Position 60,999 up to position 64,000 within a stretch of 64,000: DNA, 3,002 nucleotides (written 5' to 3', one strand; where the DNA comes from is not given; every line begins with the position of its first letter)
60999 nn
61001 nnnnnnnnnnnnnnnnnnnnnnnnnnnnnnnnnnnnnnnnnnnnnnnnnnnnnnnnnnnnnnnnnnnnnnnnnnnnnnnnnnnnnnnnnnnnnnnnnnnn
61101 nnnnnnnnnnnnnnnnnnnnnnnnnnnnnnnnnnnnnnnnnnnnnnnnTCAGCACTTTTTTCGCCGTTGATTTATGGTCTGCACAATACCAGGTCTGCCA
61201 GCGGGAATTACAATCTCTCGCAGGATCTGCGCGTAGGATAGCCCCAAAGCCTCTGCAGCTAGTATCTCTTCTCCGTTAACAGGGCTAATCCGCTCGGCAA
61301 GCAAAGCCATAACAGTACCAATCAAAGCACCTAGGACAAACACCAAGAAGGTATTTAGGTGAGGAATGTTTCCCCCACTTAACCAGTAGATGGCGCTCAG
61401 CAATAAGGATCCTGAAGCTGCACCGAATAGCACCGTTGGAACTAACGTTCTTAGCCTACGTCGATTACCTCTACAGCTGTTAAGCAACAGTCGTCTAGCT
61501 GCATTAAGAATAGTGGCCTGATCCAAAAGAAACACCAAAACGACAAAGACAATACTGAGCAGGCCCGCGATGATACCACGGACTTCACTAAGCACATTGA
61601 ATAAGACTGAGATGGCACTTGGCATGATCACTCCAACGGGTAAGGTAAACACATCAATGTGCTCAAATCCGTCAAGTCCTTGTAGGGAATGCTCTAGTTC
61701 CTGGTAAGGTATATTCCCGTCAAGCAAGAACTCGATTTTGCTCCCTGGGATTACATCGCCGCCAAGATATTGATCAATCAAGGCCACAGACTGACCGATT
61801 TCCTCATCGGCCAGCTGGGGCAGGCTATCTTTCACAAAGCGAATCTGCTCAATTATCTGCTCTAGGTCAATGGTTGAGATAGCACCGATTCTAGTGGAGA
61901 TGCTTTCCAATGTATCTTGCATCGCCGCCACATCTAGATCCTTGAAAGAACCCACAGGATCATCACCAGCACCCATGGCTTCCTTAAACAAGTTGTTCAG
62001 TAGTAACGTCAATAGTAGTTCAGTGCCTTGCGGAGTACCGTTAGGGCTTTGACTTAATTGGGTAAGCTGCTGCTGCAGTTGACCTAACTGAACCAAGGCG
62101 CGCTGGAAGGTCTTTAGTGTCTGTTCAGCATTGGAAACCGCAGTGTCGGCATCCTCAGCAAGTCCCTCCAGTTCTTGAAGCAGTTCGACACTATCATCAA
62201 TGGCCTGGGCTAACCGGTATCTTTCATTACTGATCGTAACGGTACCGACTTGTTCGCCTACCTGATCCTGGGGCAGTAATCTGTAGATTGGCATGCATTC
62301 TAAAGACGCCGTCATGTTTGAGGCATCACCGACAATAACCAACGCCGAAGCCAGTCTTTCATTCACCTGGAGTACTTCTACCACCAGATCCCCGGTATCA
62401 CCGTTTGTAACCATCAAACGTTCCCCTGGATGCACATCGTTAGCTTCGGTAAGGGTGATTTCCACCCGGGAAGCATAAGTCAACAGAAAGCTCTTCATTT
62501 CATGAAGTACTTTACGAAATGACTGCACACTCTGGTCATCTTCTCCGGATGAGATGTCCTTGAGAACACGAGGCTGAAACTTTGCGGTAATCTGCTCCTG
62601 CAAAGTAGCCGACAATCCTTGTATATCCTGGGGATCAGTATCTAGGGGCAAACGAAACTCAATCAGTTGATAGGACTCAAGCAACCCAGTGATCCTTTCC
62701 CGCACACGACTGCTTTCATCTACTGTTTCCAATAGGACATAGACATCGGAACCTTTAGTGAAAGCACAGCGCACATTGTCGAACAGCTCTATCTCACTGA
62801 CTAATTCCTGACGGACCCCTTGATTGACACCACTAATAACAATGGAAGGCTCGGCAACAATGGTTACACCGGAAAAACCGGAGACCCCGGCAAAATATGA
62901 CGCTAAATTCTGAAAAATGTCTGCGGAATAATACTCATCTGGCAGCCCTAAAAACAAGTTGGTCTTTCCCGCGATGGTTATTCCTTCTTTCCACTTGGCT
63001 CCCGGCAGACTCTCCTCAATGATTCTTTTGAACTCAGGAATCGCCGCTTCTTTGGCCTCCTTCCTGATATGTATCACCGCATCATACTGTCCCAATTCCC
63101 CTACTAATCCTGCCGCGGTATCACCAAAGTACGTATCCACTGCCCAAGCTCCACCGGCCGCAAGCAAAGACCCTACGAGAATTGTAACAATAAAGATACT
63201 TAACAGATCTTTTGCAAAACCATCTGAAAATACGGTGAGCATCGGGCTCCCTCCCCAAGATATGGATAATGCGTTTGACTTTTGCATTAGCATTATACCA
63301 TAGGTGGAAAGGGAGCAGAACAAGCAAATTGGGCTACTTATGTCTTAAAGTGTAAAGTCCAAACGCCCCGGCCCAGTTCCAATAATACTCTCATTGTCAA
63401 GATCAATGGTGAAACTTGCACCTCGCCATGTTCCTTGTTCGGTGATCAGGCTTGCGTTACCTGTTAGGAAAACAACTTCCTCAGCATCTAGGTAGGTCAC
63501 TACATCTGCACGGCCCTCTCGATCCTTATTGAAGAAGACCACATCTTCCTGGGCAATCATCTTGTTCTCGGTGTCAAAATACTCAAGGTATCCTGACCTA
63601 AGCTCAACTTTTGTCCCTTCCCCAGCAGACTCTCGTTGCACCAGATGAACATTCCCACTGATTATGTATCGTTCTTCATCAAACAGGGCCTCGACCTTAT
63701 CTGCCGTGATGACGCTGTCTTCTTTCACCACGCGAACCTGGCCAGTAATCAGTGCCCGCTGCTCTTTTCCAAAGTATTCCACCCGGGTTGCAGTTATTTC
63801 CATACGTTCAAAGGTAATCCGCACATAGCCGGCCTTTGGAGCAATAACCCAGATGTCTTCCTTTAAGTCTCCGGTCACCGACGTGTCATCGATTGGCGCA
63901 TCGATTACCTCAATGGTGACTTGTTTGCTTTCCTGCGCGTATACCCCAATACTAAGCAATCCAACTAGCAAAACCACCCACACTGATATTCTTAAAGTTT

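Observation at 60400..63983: ABC module with a GlnQ-type ATPase but a 'permease' that stops right after its EAA coupling loop and carries a roughly 500-aa periplasmic domain, next to an LptA/OstA-like gene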

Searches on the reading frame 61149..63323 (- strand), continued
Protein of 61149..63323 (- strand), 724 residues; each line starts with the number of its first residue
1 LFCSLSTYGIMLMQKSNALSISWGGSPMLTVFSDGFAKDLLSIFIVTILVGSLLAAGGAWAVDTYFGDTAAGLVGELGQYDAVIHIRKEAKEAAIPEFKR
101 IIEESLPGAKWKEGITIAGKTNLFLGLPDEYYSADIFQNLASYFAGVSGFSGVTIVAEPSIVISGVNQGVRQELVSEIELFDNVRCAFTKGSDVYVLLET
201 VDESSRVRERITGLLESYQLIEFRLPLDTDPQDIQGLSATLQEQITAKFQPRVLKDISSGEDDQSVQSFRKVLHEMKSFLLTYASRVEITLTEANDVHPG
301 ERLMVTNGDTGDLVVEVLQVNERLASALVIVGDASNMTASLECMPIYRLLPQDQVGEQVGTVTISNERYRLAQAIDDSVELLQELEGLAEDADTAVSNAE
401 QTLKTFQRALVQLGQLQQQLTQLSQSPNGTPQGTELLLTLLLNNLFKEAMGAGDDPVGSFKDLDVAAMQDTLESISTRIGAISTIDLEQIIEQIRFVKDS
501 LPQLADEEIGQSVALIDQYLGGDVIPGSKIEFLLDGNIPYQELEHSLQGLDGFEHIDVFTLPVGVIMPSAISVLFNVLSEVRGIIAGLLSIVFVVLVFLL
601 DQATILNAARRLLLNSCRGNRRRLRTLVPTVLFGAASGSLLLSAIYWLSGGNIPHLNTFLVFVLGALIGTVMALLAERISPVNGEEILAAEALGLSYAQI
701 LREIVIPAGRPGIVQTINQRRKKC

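Call 69: search_solved_structures(query=A2, max_evalue=10, show_alignments=0)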
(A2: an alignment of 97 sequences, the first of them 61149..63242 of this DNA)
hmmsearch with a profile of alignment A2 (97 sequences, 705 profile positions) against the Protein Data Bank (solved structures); distinct sequences matched with E-value up to 10: 221 (the best 60 are shown).
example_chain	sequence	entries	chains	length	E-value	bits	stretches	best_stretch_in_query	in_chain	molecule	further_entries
8a3k_UNK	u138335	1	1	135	0.00011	23.9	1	339-469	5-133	sc-apCC-4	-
5ghe_A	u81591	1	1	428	0.00025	22.8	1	351-518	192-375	Pesticidal crystal protein Cry6Aa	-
5kuc_A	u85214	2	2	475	0.00034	22.4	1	351-518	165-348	Pesticidal crystal protein Cry6Aa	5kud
8qox_B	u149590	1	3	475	0.00038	22.2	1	352-463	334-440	Conserved membrane protein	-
8qae_A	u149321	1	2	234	0.00042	22.1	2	344-477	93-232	sc-apCC-6-SLLA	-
5amo_A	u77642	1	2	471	0.0019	19.9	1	343-461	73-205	NOELIN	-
13hr_I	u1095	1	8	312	0.0029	19.3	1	343-479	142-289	Mce/MlaD domain-containing protein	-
9cte_A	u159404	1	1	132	0.0056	18.3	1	337-454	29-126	De novo protein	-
9y5h_B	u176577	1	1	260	0.0062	18.2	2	336-458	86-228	sc-t-SNARE-diff-#3.3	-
9y5f_B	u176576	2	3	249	0.0068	18.1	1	336-472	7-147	sc-t-SNARE-5.s.8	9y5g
6egc_A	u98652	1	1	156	0.0073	18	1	340-463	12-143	SC_2L4HC2_23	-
9eul_A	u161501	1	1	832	0.0078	17.9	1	336-479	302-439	GP-PDE domain-containing protein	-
9euf_B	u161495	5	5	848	0.0079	17.9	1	336-479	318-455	GP-PDE domain-containing protein | ORF58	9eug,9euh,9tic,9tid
9r1n_A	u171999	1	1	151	0.0089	17.7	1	338-477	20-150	sc-apCC-4-DPH-2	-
5zuv_A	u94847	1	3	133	0.009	17.7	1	363-484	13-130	Spike glycoprotein,Spike glycoprotein,inhibitor EK1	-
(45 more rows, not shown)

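Call 72: find_encoding_contigs(protein=P0046, flank=8000, max_places=1)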
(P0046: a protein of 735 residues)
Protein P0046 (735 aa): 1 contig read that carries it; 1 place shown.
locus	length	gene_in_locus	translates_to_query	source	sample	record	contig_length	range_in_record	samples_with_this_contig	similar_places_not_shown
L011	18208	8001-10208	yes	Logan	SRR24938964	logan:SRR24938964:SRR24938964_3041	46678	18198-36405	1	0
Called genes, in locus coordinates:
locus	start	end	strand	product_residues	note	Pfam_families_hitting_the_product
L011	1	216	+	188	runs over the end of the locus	-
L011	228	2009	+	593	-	PF07244:POTRA, PF08479:POTRA_2, PF07244:POTRA, PF01103:Omp85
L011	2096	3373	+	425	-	-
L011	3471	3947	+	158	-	PF03938:OmpH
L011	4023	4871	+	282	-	-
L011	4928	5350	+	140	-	PF03938:OmpH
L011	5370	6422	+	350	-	PF04613:LpxD, PF21711:DCTN5 (faint), PF00132:Hexapep, PF14602:Hexapep_2 (faint), PF25084:LbH_EIF2B (faint), PF25087:GMPPB_C (faint), PF00132:Hexapep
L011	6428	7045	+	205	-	PF06082:YjbH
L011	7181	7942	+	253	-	PF03279:Lip_A_acyltrans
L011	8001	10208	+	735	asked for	-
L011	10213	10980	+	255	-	PF02463:SMC_N (weak), PF00005:ABC_tran, PF13304:AAA_21 (weak)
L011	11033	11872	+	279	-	PF03331:LpxC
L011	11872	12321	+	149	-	PF22817:ApeP-like, PF07977:FabA, PF22818:ApeI-like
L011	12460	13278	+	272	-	-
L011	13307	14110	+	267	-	PF17930:LpxI_N, PF06230:LpxI_C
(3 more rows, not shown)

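Call 73: find_encoding_contigs(protein=P0060, flank=8000, max_places=1)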
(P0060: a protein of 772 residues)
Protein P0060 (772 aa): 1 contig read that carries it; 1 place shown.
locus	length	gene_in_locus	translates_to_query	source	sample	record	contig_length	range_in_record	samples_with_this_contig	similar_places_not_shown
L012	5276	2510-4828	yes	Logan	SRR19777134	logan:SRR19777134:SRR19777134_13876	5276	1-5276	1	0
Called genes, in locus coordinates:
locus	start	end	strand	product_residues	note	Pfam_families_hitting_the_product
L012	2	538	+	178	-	?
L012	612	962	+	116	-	PF11969:DcpS_C, PF01230:HIT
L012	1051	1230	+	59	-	PF01165:Ribosomal_S21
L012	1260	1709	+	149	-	PF09424:YqeY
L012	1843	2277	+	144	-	-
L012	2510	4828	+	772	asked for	-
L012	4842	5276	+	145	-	?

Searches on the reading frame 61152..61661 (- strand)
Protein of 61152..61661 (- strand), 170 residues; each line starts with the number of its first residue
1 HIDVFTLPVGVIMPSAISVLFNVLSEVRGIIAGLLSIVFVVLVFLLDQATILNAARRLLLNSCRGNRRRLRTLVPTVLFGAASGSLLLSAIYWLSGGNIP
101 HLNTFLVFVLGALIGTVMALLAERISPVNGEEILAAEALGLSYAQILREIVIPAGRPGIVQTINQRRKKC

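Call 42: search_solved_structures(query=A4, max_evalue=10, show_alignments=3)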
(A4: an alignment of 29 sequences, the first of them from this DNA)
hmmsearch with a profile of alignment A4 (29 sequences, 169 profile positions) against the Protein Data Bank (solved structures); distinct sequences matched with E-value up to 10: 14.
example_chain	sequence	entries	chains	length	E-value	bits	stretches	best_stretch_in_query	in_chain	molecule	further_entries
8y5g_C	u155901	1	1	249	0.028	17.3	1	39-158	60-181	Spermidine/putrescine transport system permease protein PotC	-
8y5f_C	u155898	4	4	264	0.032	17.1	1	40-158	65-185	Spermidine/putrescine transport system permease protein PotC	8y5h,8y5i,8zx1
6cvl_A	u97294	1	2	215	0.074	15.9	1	127-160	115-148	MetI transmembrane subunit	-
3dhw_A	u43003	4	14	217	0.075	15.9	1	127-160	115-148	D-methionine transport system permease protein metI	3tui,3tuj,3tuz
4yms_D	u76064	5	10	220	0.18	14.7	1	119-158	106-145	ABC-type amino acid transport system, permease component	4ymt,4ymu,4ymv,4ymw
9ldv_R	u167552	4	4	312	0.51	13.2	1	30-95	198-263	consOR6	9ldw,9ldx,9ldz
2is3_A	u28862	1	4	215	0.81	12.5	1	20-96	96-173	Ribonuclease T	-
3nh0_A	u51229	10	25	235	0.98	12.3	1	20-96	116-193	Ribonuclease T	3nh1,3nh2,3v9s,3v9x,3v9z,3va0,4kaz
3ngy_A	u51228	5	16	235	1.1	12.2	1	20-96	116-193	Ribonuclease T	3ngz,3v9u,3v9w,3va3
3lq0_A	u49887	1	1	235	1.1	12.1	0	47-117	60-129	ProAstacin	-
7ar7_d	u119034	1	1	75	1.3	11.9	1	78-120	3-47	Excitatory amino acid transporter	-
7a23_i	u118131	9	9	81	1.4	11.7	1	78-120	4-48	B14.5b | Excitatory amino acid transporter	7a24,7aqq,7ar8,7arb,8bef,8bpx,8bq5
6xpe_B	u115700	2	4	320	2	11.3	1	19-97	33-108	Zinc transporter 8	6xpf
7y5g_B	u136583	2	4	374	7.1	9.5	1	29-90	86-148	Zinc transporter 8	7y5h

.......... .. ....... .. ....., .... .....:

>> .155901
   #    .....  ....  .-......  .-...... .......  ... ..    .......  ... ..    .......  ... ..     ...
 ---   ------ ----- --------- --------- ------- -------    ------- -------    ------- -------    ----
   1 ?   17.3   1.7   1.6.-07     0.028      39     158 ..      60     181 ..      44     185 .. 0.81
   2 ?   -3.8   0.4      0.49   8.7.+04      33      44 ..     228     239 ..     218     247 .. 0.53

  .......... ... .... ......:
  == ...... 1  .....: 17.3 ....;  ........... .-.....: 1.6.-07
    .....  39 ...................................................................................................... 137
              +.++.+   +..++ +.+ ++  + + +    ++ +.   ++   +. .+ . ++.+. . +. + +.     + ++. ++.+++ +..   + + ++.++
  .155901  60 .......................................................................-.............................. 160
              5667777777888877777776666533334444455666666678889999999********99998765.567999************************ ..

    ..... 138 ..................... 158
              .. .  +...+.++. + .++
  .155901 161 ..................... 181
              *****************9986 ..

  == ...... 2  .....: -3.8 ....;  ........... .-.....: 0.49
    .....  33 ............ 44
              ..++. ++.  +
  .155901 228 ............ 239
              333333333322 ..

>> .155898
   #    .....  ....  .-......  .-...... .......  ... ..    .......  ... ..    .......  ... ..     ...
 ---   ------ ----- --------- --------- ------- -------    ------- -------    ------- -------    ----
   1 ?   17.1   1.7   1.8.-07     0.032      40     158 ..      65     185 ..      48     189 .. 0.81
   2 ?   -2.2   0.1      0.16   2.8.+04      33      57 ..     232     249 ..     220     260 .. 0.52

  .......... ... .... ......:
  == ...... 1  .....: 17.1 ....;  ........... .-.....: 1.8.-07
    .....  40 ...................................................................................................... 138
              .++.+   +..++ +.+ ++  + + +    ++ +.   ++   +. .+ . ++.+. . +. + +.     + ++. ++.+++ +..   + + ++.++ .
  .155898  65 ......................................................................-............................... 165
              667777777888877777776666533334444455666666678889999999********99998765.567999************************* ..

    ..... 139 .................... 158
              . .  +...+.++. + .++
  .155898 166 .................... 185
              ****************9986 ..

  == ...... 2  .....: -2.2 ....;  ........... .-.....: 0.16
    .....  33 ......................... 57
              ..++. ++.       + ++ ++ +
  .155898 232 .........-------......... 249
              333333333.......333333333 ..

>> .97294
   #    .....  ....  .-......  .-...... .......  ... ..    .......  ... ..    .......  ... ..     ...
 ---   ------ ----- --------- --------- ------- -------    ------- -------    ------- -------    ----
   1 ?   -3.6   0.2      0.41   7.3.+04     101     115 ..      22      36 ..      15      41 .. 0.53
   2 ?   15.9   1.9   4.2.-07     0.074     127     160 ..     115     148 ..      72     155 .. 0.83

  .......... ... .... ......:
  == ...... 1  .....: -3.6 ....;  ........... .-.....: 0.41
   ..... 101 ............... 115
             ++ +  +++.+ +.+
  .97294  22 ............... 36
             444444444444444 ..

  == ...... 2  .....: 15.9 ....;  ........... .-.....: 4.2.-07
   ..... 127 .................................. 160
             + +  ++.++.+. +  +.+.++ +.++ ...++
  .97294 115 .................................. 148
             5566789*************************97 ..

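Call 64: search_protein_families(library=pfam, alignment_id=A4, max_evalue=10)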
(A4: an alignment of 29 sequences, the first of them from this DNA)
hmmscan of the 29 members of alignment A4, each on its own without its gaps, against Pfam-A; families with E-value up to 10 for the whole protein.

A. member 1, seq(170 aa): 2 families
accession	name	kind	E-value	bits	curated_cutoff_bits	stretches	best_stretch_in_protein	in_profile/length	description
PF00528.27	BPD_transp_1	-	0.015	15.4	26.4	1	69-160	43-111/184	Binding-protein-dependent transport system inner membrane component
PF25587.1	Rv2743c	-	0.075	13.1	27.7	1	62-132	18-87/237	Rv2743c family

B. families by the number of members that match (of 29 scanned): 44 families (the first 25 are shown)
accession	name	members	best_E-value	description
PF00528.27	BPD_transp_1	22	0.00012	Binding-protein-dependent transport system inner membrane component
PF06781.17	CrgA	2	0.015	Cell division protein CrgA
PF10066.14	DUF2304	2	0.015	Uncharacterized conserved protein (DUF2304)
PF25587.1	Rv2743c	2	0.024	Rv2743c family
PF14340.12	DUF4395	2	0.11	Domain of unknown function (DUF4395)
PF10003.15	DUF2244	2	0.16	Integral membrane protein (DUF2244)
PF06197.19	DUF998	1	0.00031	Protein of unknown function (DUF998)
PF10031.14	DUF2273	1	0.0015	Small integral membrane protein (DUF2273)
PF13347.12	MFS_2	1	0.0015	MFS/sugar transport protein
PF00324.27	AA_permease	1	0.0032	Amino acid permease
PF12811.12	BaxI_1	1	0.012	Bax inhibitor 1 like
PF13782.11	SpoVAB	1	0.013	Stage V sporulation protein AB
PF13515.12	FUSC_2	1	0.014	Fusaric acid resistance protein-like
PF07690.21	MFS_1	1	0.02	Major Facilitator Superfamily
PF25285.1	DUF7875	1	0.042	Domain of unknown function (DUF7875)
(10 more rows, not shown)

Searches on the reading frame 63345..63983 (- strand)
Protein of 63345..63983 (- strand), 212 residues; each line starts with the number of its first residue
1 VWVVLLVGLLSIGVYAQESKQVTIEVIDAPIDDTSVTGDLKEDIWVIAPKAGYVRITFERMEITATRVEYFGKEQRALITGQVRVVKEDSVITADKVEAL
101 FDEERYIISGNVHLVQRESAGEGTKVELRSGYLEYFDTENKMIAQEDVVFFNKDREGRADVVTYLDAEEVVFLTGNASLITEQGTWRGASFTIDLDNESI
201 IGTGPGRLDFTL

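Call 3: search_protein_families(library=pfam, proteins=[window:63345-63983:-], max_evalue=1)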
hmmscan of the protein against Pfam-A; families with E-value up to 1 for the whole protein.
window:63345-63983:- (212 aa): 3 families
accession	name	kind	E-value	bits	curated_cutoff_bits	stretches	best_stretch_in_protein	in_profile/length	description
PF03968.19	LptD_N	-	1.2e-13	51.8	20.4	1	62-197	1-111/113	LptA/(LptD N-terminal domain) LPS transport protein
PF06835.18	LptC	-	0.0034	17.5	21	1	61-171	52-164/175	Lipopolysaccharide-assembly, LptC-related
PF05899.18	Cupin_3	-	0.028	14.6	23.5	1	101-136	25-56/74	EutQ-like cupin domain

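Call 4: search_protein_families(library=ncbifam, proteins=[window:63345-63983:-], max_evalue=1)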
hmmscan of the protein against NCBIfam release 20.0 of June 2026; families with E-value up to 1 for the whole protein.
window:63345-63983:- (212 aa): 3 families
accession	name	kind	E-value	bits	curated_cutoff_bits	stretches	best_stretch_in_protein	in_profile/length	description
TIGR03002.1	outer_YhbN_LptA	equivalog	1.4e-11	44.4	71.7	2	105-205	25-128/142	lipopolysaccharide transport periplasmic protein LptA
TIGR04409.1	LptC_YrbK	equivalog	6.1e-05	22.6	38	1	53-113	122-177/180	LPS export ABC transporter periplasmic protein LptC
NF008143.0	PRK10894.1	equivalog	0.038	13.2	234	0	154-181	104-131/184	lipopolysaccharide ABC transporter substrate-binding protein LptA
